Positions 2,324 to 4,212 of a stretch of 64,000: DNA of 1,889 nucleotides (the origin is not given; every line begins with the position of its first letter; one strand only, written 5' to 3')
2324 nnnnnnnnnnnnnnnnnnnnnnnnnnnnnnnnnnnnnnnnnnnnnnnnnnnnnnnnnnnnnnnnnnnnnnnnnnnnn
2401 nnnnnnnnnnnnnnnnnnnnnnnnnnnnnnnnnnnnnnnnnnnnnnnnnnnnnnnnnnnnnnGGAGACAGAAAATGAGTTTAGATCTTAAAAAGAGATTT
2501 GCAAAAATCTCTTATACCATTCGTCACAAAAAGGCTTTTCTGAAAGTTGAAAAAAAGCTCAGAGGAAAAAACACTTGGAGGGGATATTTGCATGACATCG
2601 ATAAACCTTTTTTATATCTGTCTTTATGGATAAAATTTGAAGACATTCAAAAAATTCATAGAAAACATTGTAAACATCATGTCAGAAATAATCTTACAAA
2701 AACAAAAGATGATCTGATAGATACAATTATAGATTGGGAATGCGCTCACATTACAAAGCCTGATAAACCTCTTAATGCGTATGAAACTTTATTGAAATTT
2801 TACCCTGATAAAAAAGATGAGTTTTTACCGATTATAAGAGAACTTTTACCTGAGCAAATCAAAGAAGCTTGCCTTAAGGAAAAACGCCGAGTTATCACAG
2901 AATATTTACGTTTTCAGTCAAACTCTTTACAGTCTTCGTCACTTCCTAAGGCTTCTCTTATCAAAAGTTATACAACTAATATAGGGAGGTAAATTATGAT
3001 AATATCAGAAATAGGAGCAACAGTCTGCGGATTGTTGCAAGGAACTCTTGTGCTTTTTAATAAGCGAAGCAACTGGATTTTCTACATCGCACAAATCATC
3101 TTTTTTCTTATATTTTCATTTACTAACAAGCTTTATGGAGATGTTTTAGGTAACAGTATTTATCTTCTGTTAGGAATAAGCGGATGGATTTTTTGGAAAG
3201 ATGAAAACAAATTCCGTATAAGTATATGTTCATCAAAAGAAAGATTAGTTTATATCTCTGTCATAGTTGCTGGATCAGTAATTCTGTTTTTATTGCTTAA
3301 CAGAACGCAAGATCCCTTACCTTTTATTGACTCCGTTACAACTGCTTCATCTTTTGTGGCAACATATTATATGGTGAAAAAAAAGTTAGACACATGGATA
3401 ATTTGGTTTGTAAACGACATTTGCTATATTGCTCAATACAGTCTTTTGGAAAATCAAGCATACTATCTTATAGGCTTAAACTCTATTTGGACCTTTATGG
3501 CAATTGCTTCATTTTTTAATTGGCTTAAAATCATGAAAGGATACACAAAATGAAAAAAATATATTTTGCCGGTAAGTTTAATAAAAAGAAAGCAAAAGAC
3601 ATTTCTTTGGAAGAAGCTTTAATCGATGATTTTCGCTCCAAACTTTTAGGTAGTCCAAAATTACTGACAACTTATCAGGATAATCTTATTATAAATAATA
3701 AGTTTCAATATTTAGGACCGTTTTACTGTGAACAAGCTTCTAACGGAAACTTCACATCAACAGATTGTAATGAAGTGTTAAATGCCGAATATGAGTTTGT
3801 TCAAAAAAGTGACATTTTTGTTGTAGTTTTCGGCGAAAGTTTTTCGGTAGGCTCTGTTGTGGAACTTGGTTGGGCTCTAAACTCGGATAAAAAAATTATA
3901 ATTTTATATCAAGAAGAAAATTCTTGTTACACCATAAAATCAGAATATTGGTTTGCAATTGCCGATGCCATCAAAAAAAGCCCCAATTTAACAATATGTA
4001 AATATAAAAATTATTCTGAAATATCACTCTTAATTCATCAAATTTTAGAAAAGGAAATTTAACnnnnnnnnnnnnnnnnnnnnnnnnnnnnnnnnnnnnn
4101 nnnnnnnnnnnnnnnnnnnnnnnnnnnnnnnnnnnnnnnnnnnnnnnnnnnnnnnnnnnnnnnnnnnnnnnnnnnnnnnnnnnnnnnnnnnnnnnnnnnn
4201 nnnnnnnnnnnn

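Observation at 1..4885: Recombinase-adjacent six-gene operon of nucleotide-tailoring enzymes: candidate undescribed nucleoside salvage/modification (or anti-viral nucleotide) module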

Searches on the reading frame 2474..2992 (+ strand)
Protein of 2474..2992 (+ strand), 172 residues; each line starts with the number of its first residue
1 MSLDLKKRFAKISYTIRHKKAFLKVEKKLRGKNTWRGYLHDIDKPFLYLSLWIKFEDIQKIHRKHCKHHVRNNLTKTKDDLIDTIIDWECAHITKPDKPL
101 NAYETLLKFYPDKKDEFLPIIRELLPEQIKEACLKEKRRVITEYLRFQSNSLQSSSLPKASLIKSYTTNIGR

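Call 4: search_protein_families(library=pfam, proteins=[window:2474-2992:+], max_evalue=0.1)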
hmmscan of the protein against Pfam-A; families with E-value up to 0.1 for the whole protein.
window:2474-2992:+ (172 aa): 0 families

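Call 5: search_protein_families(library=ncbifam, proteins=[window:2474-2992:+], max_evalue=0.1)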
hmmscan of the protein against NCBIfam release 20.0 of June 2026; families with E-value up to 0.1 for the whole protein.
window:2474-2992:+ (172 aa): 0 families

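Call 6: search_protein_families(library=padloc, proteins=[window:2474-2992:+], max_evalue=0.1)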
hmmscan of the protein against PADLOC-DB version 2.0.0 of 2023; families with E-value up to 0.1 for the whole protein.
window:2474-2992:+ (172 aa): 0 families

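Call 7: search_protein_families(library=phrogs, proteins=[window:2474-2992:+], max_evalue=0.1)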
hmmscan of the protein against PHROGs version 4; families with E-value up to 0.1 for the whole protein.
window:2474-2992:+ (172 aa): 2 families
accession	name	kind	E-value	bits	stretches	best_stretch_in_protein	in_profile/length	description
phrog_33521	-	unknown function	0.043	15.1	0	4-43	9-47/75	-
phrog_34675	-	unknown function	0.051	14.4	0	25-66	20-62/64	-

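Call 16: search_solved_structures(query=window:2474-2992:+, max_evalue=10)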
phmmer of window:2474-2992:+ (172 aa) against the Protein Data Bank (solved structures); distinct sequences matched with E-value up to 10: 12.
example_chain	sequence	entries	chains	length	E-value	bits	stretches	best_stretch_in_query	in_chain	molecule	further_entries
3r1o_A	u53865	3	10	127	0.2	15.1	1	86-120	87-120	Odorant binding protein, antennal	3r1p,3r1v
5qy1_B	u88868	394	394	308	0.55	13.7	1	105-155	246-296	A1 cistron-splicing factor AAR2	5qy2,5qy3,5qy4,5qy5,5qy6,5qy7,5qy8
4ilh_B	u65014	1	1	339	0.56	13.7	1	105-155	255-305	A1 cistron-splicing factor AAR2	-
4ili_A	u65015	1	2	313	0.56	13.7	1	105-155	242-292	A1 cistron-splicing factor AAR2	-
3zef_A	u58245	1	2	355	0.62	13.5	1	105-155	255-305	A1 CISTRON-SPLICING FACTOR AAR2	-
3sbs_A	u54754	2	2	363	0.65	13.4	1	105-155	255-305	A1 cistron-splicing factor AAR2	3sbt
4ilg_A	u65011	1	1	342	0.68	13.4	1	105-155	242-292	A1 cistron-splicing factor AAR2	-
4i43_A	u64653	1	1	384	0.73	13.3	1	105-155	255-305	A1 cistron-splicing factor AAR2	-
1dmw_A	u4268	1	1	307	1.4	12.4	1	6-74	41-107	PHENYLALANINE HYDROXYLASE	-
1tdw_A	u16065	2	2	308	1.4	12.3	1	6-74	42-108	Phenylalanine-4-hydroxylase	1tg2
1pah_A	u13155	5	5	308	1.4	12.3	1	6-74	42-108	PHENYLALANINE HYDROXYLASE | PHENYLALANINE 4-MONOOXYGENASE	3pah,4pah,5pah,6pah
9t1o_A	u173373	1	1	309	1.4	12.3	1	6-74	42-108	Phenylalanine-4-hydroxylase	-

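Call 20: find_homologous_proteins(query=window:2474-2992:+, max_evalue=0.001)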
Query window:2474-2992:+ (172 aa): 379 proteins with E <= 0.001 among 402 candidates; the best 120 are listed.
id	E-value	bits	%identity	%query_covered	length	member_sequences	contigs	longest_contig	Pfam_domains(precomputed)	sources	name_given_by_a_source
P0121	5.2e-103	360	95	100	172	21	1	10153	-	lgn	-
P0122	1.8e-100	352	94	100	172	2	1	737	-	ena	-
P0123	5.5e-93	328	86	100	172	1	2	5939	-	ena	-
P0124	7.6e-92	324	85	100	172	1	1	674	-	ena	-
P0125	2.8e-83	296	80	100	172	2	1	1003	-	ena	-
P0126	1.0e-81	291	76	100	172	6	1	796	-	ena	-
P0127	1.6e-81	291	77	100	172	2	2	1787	-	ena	-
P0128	1.6e-81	290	77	100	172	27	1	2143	-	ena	-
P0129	5.0e-81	289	76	100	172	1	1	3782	-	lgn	-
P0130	3.3e-80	286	74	100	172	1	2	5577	-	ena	-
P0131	9.5e-80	285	81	91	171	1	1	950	-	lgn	-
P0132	1.2e-79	284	76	100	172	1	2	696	-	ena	-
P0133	2.0e-79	284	76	100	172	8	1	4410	-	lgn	-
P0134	5.2e-78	279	74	100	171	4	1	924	-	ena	-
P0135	4.2e-77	276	76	97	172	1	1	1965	-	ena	-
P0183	4.6e-50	188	70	70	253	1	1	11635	-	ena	-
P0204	8.0e-43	165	52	95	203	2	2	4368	-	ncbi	-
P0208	2.5e-41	160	57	76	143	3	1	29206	PF18907.6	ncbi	-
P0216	8.1e-37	145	54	73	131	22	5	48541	PF18907.6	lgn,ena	-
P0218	3.5e-36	143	59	66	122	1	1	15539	PF18907.6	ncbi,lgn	-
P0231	9.6e-34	135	57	66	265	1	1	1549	-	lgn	-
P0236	1.3e-33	135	60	66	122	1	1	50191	PF18907.6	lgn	-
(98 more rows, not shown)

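Call 23: search_protein_families(library=pfam, proteins=[P0208, P0216, P0218, P0236, P0183, P0231, P0204], max_evalue=0.01)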
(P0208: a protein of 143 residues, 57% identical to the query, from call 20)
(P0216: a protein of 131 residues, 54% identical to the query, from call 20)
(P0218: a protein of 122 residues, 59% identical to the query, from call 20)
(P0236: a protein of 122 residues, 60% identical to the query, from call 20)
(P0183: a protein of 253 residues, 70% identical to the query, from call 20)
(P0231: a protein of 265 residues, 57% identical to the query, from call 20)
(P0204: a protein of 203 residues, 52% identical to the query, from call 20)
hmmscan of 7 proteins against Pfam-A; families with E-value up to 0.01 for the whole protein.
P0208 (143 aa): 1 family
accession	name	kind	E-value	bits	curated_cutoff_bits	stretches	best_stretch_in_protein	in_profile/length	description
PF18907.5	DUF5662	-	4.2e-06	26.9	27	1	59-129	71-150/156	Family of unknown function (DUF5662)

P0216 (131 aa): 1 family
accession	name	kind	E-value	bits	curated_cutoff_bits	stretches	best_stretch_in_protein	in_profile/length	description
PF18907.5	DUF5662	-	4e-05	23.7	27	0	57-92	76-119/156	Family of unknown function (DUF5662)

P0218 (122 aa): 2 families
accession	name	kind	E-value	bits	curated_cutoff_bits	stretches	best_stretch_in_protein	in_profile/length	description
PF18907.5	DUF5662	-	3.3e-05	24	27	0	52-101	75-131/156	Family of unknown function (DUF5662)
PF25389.2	DH_ALS2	-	0.0071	17.1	31.2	1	6-77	4-78/178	ALS2, DBL homology domain (DH-domain)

P0236 (122 aa): 1 family
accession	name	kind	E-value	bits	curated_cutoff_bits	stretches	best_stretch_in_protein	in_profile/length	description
PF18907.5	DUF5662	-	3e-05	24.1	27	0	60-89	88-119/156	Family of unknown function (DUF5662)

P0183 (253 aa): 0 families

P0231 (265 aa): 1 family
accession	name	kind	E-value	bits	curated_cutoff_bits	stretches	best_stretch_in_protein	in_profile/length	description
PF18907.5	DUF5662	-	0.0055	16.8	27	0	5-60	4-59/156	Family of unknown function (DUF5662)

P0204 (203 aa): 0 families
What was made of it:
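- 2474..2992 (+): g3: small HD-like (DUF5662-related) putative metal-dependent phosphohydrolase. It is optional in relatives. Homologues match DUF5662 weakly (call 23).
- On HD-domain phosphohydrolase: Homologues hit DUF5662 weakly (call 23).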

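Call 36: predict_structure(alignment_id=A2)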
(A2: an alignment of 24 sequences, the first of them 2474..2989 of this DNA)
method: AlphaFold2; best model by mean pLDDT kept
length: 172 residues; sequences in the alignment: 24
mean_pLDDT: 89.5   pTM: 0.77
mean pLDDT of the five models: 89.5, 88.9, 86.7, 86.3, 85.6
residues with pLDDT >= 90: 139; 70-90: 13; 50-70: 12; < 50: 8
segments of 3 or more residues with pLDDT < 50: 163-166, 170-172
pLDDT, mean of each block of 10 residues (from residue 1): 88 95 97 96 94 94 94 93 97 90 97 97 97 95 93 64 50 44
secondary structure, 60 per line:
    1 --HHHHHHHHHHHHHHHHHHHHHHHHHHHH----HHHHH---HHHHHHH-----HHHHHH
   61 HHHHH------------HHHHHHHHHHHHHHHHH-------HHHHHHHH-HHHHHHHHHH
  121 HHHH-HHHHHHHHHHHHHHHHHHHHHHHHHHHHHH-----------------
elements in order: H3-30 H35-39 H43-49 H55-65 H78-94 H102-109 H111-124 H126-155

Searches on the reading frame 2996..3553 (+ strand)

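Call 4: search_protein_families(library=pfam, proteins=[window:2996-3553:+], max_evalue=0.1)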
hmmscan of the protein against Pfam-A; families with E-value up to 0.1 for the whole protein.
window:2996-3553:+ (185 aa): 2 families
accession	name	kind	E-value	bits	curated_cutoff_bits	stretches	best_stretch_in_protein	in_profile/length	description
PF04973.17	NMN_transporter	-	9.2e-36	123.9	27.3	1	4-178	3-175/175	Nicotinamide mononucleotide transporter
PF13515.12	FUSC_2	-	0.057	14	25.6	0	91-171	44-121/126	Fusaric acid resistance protein-like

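Call 5: search_protein_families(library=ncbifam, proteins=[window:2996-3553:+], max_evalue=0.1)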
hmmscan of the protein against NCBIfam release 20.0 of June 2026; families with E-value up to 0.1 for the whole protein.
window:2996-3553:+ (185 aa): 4 families
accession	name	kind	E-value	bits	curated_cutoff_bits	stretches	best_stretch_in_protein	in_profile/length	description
TIGR01528.1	NMN_trans_PnuC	equivalog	1.5e-19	70.6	42.45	1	6-181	6-186/187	nicotinamide riboside transporter PnuC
NF011926.0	PRK15397.1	subfamily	1.4e-08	34.9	335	2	105-180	156-229/239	nicotinamide riboside transporter PnuC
NF047610.1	LIMLP_18675_fam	equivalog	0.00075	19.5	125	1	105-181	29-107/196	LIMLP_18675 family protein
NF047611.1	LIC20162_fam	equivalog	0.0024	17.8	200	1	105-181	33-111/198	LIC20162 family protein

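Call 6: search_protein_families(library=padloc, proteins=[window:2996-3553:+], max_evalue=0.1)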
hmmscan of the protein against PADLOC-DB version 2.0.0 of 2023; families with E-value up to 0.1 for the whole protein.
window:2996-3553:+ (185 aa): 0 families

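Call 7: search_protein_families(library=phrogs, proteins=[window:2996-3553:+], max_evalue=0.1)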
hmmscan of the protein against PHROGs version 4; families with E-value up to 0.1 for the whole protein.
window:2996-3553:+ (185 aa): 1 family
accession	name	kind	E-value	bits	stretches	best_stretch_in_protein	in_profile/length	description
phrog_1880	-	moron, auxiliary metabolic gene and host takeover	7e-20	72.6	1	7-179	47-229/235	PnuC-like nicotinamide mononucleotide transport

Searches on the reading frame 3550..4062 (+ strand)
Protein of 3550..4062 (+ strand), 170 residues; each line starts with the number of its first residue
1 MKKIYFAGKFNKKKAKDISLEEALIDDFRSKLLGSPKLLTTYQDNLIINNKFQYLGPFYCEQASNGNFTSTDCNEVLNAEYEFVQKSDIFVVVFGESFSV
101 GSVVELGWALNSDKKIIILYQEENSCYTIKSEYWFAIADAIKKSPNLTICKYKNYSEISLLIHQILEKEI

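Call 4: search_protein_families(library=pfam, proteins=[window:3550-4062:+], max_evalue=0.1)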
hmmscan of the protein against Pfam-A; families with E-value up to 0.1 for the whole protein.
window:3550-4062:+ (170 aa): 6 families
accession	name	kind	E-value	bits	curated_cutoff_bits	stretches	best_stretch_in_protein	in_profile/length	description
PF15891.11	Nuc_deoxyri_tr2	-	9.7e-06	26.3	30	1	31-121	28-103/105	Nucleoside 2-deoxyribosyltransferase like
PF05014.21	Nuc_deoxyrib_tr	-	4.4e-05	24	28.8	1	45-125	22-102/117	Nucleoside 2-deoxyribosyltransferase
PF23574.1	zf-C2H2_ZNF142_18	-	0.03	14.8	27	1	149-164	7-22/35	Zinc finger protein 142 C2H2 domain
PF04631.17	PIF2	-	0.033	13.5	25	1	57-132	79-156/372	Per os infectivity factor 2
PF11071.14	Nuc_deoxyri_tr3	-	0.055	14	23.2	1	82-124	68-111/140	Nucleoside 2-deoxyribosyltransferase YtoQ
PF18306.6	LDcluster4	-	0.075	13.1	26.3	1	81-127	88-131/151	SLOG cluster4 family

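Call 5: search_protein_families(library=ncbifam, proteins=[window:3550-4062:+], max_evalue=0.1)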
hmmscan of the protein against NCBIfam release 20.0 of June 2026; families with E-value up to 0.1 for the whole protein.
window:3550-4062:+ (170 aa): 1 family
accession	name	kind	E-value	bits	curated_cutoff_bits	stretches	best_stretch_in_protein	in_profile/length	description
TIGR03646.1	YtoQ_fam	subfamily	0.027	14.5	155.35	1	82-124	71-114/144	YtoQ family protein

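Call 6: search_protein_families(library=padloc, proteins=[window:3550-4062:+], max_evalue=0.1)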
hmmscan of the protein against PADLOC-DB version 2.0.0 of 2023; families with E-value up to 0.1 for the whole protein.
window:3550-4062:+ (170 aa): 0 families

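Call 7: search_protein_families(library=phrogs, proteins=[window:3550-4062:+], max_evalue=0.1)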
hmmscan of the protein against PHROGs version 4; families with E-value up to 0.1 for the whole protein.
window:3550-4062:+ (170 aa): 3 families
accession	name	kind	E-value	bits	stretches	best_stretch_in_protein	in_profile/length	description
phrog_1817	-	DNA, RNA and nucleotide metabolism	0.00041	21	1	72-146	60-129/192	nucleoside 2-deoxyribosyltransferase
phrog_7995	-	DNA, RNA and nucleotide metabolism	0.0053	17.1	1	78-123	88-134/336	nucleoside deoxyribosyltransferase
phrog_12607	-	DNA, RNA and nucleotide metabolism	0.083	14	0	77-142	72-130/145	nucleoside deoxyribosyltransferase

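Call 17: search_solved_structures(query=window:3550-4062:+, max_evalue=10)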
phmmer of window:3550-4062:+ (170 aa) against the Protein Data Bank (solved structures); distinct sequences matched with E-value up to 10: 8.
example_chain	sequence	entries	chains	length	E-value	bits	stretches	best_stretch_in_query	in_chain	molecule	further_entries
4jen_A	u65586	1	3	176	2e-06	31.3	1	64-131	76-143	CMP N-GLYCOSIDASE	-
5vto_A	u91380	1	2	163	0.00062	23.2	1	83-124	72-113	Blasticidin M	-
4jem_A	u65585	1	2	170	0.0096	19.3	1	75-126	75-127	CMP/hydroxymethyl CMP hydrolase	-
4jel_A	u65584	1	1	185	0.011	19.1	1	75-126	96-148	CMP/hydroxymethyl CMP hydrolase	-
4ohr_A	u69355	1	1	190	0.012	19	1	75-126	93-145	CMP/hydroxymethyl CMP hydrolase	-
4ohb_A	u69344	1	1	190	0.086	16.3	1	75-126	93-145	CMP/hydroxymethyl CMP hydrolase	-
9dct_A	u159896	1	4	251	0.73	13.2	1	37-110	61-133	DUF4176 domain-containing protein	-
1f8x_A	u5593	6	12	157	1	12.7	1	78-144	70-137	NUCLEOSIDE 2-DEOXYRIBOSYLTRANSFERASE | Nucleoside deoxyribosyltransferase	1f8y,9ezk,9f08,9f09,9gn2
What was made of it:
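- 3550..4062 (+): g5: nucleoside 2-deoxyribosyltransferase / nucleotide N-glycosidase-like protein. Calls 4 and 17 (CMP N-glycosidase 4jen at 2e-6, BlsM, MilB).
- On Nucleoside 2-deoxyribosyltransferase / nucleotide N-glycosidase (Rcl, MilB, BlsM): CMP N-glycosidase 4jen matches at 2e-6 (call 17).
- g5's best solved relatives are the CMP/hydroxymethyl-CMP N-glycosidases 4jen, BlsM and MilB (call 17).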
